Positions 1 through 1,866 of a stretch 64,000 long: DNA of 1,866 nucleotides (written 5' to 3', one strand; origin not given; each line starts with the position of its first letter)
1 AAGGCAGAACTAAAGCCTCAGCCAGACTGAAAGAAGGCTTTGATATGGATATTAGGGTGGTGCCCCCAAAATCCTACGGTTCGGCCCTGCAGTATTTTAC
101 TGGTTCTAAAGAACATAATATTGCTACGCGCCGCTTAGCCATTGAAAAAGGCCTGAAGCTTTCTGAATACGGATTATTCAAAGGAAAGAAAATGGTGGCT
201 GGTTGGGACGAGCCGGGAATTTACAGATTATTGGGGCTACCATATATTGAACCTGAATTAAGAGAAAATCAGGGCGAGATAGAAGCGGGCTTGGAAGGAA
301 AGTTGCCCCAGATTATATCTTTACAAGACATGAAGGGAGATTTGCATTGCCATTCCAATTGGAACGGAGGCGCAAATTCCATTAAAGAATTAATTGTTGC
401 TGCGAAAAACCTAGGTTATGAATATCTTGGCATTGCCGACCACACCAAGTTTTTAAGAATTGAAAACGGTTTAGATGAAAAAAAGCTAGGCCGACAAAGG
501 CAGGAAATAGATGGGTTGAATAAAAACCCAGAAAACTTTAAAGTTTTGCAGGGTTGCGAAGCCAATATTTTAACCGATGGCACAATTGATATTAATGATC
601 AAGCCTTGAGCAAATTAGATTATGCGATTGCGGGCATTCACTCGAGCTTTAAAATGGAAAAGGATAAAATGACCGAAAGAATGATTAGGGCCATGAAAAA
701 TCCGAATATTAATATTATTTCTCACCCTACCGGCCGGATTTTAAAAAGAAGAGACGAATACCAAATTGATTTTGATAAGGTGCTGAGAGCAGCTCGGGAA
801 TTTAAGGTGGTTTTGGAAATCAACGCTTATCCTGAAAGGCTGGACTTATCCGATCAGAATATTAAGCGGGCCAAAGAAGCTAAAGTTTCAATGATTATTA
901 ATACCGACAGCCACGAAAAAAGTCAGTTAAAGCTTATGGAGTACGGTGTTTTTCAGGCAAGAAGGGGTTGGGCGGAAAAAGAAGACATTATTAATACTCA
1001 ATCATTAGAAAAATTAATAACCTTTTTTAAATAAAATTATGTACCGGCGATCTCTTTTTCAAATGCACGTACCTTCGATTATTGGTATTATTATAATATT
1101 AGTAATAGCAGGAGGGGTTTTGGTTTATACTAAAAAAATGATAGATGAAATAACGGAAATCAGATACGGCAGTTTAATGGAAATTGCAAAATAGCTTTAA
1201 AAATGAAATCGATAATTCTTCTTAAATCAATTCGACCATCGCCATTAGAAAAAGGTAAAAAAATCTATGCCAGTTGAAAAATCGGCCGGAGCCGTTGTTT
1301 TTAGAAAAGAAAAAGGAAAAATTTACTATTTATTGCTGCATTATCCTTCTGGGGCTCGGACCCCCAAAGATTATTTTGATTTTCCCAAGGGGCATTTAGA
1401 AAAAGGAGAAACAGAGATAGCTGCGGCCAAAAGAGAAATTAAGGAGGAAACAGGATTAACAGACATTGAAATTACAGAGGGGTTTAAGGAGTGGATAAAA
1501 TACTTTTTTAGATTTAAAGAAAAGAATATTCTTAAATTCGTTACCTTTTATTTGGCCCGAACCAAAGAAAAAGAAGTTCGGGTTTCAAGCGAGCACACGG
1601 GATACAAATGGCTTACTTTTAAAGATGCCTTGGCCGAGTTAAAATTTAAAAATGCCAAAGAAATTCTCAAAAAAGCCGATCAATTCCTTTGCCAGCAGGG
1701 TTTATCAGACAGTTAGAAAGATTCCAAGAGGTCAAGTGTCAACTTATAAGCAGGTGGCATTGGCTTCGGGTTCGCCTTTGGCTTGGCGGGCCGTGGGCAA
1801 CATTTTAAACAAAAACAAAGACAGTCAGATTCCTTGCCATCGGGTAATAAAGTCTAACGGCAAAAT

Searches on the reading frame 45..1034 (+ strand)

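Call 8: search_protein_families(library=pfam, proteins=[window:45-1034:+], max_evalue=0.001)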
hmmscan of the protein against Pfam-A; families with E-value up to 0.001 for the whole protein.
window:45-1034:+ (329 aa): 2 families
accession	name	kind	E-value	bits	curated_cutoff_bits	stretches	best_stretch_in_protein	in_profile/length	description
PF14791.11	DNA_pol_B_thumb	-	7.4e-25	87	25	1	14-74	1-63/63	DNA polymerase beta thumb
PF02811.25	PHP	-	4.7e-09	37.2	26.4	1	99-260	1-162/164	PHP domain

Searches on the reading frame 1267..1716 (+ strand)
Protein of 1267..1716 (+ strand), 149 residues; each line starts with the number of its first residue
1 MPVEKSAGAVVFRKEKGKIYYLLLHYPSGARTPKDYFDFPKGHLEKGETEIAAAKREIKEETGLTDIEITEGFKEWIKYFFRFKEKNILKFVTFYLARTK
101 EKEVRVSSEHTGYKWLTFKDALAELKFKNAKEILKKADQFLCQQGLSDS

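Call 33: find_encoding_contigs(protein=window:1267-1716:+, flank=10000, max_places=3)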
Protein window:1267-1716:+ (149 aa): 15 contigs read that carry it; 3 places shown.
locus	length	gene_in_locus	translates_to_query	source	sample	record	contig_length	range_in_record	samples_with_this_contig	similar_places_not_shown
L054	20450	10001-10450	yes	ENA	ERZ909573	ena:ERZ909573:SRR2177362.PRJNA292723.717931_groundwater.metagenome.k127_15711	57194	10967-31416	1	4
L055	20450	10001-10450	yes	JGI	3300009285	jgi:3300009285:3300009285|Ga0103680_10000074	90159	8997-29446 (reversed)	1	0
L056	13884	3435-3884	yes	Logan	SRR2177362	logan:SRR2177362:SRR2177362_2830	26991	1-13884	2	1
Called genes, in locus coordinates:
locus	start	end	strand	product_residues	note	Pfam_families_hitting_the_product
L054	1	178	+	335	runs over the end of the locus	PF03706:LPG_synthase_TM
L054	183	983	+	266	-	PF13739:PdaC, PF11738:DUF3298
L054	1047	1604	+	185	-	PF04542:Sigma70_r2, PF08281:Sigma70_r4_2, PF04545:Sigma70_r4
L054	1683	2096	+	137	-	-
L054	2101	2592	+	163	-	-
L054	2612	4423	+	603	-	PF25919:BSH_CusB (faint), PF00364:Biotin_lipoyl (faint), PF25917:BSH_RND, PF25973:BSH_CzcB, PF07831:PYNP_C (faint), PF25989:YknX_C (faint), PF25990:Beta-barrel_YknX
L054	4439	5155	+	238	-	PF00005:ABC_tran, PF02463:SMC_N (faint)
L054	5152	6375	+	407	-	PF12704:MacB_PCD, PF02687:FtsX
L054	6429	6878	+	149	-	PF18914:DUF5666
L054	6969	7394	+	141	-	PF03449:GreA_GreB_N, PF01272:GreA_GreB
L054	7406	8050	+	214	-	PF07690:MFS_1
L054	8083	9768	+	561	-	PF14716:HHH_8, PF12836:HHH_3 (faint), PF14520:HHH_5 (weak), PF14791:DNA_pol_B_thumb, PF02811:PHP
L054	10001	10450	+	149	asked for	PF00293:NUDIX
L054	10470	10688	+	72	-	PF01035:DNA_binding_1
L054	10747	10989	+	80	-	-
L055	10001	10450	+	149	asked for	PF00293:NUDIX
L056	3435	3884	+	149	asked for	PF00293:NUDIX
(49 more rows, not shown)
